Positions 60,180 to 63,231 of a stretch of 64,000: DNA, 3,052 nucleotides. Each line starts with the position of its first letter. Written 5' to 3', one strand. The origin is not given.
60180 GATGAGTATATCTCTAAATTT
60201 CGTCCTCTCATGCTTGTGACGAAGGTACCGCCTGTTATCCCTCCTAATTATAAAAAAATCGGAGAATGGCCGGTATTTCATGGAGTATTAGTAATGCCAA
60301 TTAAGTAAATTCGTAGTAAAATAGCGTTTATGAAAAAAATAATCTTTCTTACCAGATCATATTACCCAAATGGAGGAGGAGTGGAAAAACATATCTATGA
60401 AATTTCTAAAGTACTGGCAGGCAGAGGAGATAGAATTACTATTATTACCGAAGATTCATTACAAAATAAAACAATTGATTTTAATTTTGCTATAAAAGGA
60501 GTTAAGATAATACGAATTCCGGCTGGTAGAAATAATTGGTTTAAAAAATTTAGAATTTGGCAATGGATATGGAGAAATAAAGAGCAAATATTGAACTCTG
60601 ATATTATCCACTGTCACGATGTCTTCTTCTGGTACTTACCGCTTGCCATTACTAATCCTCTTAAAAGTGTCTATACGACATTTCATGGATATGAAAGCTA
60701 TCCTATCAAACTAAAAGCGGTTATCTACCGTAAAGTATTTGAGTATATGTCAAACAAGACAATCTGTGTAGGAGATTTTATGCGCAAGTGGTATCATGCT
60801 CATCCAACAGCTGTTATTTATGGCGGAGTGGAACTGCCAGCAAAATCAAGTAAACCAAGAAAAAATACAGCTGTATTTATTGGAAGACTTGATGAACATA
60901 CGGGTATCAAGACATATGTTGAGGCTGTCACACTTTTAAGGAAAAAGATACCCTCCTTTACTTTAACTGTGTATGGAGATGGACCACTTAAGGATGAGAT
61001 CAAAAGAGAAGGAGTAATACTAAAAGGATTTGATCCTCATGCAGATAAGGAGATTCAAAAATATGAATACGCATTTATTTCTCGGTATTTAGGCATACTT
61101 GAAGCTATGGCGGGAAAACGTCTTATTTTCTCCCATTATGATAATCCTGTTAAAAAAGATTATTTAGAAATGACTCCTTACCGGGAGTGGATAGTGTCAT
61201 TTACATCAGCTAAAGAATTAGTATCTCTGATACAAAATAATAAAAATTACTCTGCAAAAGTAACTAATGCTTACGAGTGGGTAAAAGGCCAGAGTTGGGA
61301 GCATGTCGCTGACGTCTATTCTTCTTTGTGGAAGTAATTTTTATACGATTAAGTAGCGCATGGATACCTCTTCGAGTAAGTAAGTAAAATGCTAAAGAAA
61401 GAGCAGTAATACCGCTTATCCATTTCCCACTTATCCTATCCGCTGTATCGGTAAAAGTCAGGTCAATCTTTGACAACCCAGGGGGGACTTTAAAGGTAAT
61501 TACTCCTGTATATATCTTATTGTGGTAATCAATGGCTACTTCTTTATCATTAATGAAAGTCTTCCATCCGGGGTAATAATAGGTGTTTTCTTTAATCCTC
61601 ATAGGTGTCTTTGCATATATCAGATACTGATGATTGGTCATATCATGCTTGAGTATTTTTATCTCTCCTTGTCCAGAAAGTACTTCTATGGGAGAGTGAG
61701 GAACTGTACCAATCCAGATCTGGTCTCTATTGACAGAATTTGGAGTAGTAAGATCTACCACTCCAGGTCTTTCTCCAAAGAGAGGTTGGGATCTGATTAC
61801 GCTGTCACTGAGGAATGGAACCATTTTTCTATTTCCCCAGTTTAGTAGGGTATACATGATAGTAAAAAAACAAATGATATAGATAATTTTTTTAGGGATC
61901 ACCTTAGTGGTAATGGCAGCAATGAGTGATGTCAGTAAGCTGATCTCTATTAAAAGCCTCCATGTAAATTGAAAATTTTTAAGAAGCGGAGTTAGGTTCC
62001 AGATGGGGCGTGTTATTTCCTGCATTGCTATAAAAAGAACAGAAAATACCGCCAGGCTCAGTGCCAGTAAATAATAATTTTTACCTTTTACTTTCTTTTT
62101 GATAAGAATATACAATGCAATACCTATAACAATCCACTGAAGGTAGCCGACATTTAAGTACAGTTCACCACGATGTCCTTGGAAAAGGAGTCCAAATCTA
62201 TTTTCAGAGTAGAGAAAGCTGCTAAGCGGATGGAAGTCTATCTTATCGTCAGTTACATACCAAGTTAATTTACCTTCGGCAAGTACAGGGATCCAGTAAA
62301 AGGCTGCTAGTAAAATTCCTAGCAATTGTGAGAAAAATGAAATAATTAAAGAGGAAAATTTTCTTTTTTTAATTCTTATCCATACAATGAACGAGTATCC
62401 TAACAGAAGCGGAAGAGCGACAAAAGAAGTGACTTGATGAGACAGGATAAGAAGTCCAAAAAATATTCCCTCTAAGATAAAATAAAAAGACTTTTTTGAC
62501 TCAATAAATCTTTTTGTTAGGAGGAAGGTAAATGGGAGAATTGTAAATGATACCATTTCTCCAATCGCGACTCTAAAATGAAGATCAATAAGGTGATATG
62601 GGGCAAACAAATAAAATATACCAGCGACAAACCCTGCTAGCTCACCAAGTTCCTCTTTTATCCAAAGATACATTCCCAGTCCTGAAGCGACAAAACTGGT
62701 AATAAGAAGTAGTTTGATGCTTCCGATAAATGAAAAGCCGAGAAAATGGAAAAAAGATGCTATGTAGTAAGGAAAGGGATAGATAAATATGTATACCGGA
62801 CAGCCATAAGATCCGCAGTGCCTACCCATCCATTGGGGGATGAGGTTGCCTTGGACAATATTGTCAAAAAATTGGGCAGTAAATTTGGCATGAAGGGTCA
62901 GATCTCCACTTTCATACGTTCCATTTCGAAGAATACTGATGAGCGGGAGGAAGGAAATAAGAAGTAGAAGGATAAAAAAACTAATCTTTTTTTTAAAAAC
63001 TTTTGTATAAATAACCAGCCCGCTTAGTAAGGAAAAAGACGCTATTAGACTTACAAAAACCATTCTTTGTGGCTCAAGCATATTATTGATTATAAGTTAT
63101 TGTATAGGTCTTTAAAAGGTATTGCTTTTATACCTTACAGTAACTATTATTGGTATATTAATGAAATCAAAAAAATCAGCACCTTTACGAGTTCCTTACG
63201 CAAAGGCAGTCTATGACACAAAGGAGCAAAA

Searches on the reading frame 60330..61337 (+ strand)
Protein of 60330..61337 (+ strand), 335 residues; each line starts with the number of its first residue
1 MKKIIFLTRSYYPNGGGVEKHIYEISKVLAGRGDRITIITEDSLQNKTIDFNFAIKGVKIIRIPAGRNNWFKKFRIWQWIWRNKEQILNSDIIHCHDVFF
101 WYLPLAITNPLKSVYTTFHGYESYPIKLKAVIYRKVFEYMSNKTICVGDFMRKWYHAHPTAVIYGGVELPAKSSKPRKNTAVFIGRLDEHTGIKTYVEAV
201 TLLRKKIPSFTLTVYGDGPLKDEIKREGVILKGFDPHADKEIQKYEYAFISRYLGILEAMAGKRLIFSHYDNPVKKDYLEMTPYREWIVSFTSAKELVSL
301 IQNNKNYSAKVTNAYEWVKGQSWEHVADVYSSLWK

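Call 34: search_protein_families(library=pfam, proteins=[window:60330-61337:+], max_evalue=0.0001)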
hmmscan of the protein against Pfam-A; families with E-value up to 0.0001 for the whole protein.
window:60330-61337:+ (335 aa): 3 families
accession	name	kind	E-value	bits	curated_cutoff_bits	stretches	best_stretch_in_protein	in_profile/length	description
PF13439.12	Glyco_transf_4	-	2.6e-15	57.3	28.5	1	16-169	2-168/170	Glycosyltransferase Family 4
PF00534.26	Glycos_transf_1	-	6.2e-07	29.5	26.4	1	173-226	9-64/172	Glycosyl transferases group 1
PF13692.12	Glyco_trans_1_4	-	2.6e-06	28.2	27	1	179-248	2-80/142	Glycosyl transferases group 1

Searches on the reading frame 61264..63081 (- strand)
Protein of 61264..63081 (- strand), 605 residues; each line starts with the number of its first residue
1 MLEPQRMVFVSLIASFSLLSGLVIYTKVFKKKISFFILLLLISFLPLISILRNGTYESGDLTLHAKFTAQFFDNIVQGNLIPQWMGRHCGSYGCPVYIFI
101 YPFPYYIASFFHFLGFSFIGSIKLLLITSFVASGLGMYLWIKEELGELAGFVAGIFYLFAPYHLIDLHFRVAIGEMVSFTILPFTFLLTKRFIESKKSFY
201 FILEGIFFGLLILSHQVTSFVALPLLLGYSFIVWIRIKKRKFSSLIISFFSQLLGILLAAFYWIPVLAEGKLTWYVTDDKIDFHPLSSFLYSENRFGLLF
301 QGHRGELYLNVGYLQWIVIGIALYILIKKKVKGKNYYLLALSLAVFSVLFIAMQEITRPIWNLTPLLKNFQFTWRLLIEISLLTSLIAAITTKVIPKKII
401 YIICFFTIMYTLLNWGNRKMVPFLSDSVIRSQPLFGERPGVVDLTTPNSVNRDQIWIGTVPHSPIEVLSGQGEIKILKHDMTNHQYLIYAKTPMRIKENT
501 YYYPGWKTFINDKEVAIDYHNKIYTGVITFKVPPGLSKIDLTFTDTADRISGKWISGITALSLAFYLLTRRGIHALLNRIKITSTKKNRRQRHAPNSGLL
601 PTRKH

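Call 34: search_protein_families(library=pfam, proteins=[window:61264-63081:-], max_evalue=0.0001)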
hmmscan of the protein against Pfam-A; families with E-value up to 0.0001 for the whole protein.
window:61264-63081:- (605 aa): 2 families
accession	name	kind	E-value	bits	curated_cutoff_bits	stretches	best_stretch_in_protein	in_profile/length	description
PF10131.15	PTPS_related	-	7.1e-19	68.1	26.4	1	101-415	4-307/621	6-pyruvoyl-tetrahydropterin synthase related domain; membrane protein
PF13231.12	PMT_2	-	7.2e-05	23.5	26.1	1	102-263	4-160/160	Dolichyl-phosphate-mannose-protein mannosyltransferase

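Call 54: find_encoding_contigs(protein=window:61264-63081:-, flank=10000, max_places=2)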
Protein window:61264-63081:- (605 aa): 2 contigs read that carry it; 2 places shown.
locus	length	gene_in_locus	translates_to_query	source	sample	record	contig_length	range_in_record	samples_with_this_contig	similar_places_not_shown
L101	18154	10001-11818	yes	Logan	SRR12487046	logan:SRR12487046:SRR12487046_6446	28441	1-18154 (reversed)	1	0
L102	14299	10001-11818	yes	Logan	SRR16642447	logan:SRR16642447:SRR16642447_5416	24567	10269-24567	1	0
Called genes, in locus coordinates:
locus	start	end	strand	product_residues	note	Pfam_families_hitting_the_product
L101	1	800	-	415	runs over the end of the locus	PF01943:Polysacc_synt, PF13440:Polysacc_synt_3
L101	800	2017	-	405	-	PF01943:Polysacc_synt, PF13440:Polysacc_synt_3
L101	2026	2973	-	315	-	PF00535:Glycos_transf_2, PF10111:Glyco_tranf_2_2, PF13641:Glyco_tranf_2_3, PF13506:Glyco_transf_21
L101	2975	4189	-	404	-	-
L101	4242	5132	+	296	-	PF00535:Glycos_transf_2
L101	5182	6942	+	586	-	PF02776:TPP_enzyme_N, PF00205:TPP_enzyme_M, PF02775:TPP_enzyme_C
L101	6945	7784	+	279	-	PF02548:Pantoate_transf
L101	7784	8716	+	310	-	PF00106:adh_short (faint), PF01073:3Beta_HSD, PF01370:Epimerase, PF02719:Polysacc_synt_2, PF04321:RmlD_sub_bind, PF05368:NmrA (faint), PF07993:NAD_binding_4 (weak), PF16363:GDP_Man_Dehyd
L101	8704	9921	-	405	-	PF00155:Aminotran_1_2 (weak), PF01041:DegT_DnrJ_EryC1, PF01053:Cys_Met_Meta_PP (weak), PF01212:Beta_elim_lyase (weak)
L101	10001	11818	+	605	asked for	PF10131:PTPS_related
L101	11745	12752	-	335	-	PF13439:Glyco_transf_4, PF00534:Glycos_transf_1 (weak), PF13692:Glyco_trans_1_4 (weak)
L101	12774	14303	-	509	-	-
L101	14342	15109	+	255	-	PF01209:Ubie_methyltran, PF05401:NodS, PF13489:Methyltransf_23, PF02353:CMAS, PF05175:MTS, PF13847:Methyltransf_31, PF08241:Methyltransf_11, PF08242:Methyltransf_12, +9 more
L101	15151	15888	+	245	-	-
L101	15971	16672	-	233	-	PF00565:SNase, PF05901:Excalibur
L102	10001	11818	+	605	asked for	PF10131:PTPS_related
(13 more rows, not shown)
